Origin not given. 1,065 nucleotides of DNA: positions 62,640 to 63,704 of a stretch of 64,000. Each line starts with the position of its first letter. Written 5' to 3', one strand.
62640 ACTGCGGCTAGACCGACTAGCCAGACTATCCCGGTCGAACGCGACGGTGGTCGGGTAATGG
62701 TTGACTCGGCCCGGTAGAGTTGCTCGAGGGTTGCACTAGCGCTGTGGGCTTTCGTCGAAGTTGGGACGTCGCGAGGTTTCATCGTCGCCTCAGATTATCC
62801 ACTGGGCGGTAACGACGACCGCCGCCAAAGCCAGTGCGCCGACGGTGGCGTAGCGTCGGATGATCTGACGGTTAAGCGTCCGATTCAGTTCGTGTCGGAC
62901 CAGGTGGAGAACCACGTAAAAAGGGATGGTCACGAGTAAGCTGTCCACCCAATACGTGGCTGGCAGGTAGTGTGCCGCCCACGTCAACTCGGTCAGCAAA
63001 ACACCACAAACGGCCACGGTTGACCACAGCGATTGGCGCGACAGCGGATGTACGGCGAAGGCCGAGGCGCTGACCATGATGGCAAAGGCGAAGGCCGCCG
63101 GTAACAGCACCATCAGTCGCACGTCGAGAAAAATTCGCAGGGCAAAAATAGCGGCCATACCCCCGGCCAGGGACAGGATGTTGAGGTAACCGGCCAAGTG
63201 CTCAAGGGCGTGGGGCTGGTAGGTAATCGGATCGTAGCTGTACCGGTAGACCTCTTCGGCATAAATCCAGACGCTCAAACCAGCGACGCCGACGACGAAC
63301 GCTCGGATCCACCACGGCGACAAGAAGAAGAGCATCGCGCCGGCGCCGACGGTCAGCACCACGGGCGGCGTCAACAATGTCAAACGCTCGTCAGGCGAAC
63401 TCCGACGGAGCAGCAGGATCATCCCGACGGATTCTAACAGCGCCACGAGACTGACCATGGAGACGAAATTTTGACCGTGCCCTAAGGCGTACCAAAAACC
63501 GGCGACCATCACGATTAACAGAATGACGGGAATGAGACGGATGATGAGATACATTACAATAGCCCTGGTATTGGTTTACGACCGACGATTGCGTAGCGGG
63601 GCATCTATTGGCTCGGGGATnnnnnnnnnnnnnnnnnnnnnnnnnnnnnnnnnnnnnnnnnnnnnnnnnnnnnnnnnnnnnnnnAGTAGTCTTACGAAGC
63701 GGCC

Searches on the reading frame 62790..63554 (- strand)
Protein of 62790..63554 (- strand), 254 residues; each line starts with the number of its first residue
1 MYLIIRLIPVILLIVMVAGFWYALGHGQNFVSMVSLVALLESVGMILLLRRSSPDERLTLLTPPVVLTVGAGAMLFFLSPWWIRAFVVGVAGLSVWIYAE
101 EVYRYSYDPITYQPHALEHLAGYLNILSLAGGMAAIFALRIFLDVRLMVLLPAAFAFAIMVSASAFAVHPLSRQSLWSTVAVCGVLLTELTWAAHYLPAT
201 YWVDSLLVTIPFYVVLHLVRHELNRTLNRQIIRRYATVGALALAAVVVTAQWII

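Call 78: search_protein_families(library=pfam, proteins=[window:62790-63554:-], max_evalue=0.001)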
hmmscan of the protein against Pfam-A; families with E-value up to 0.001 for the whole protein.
window:62790-63554:- (254 aa): 1 family
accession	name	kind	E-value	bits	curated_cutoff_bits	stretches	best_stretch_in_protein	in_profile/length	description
PF18900.5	DUF5656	-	1.3e-07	31.7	23.3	1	33-249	25-240/242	Protein of unknown function (DUF5656)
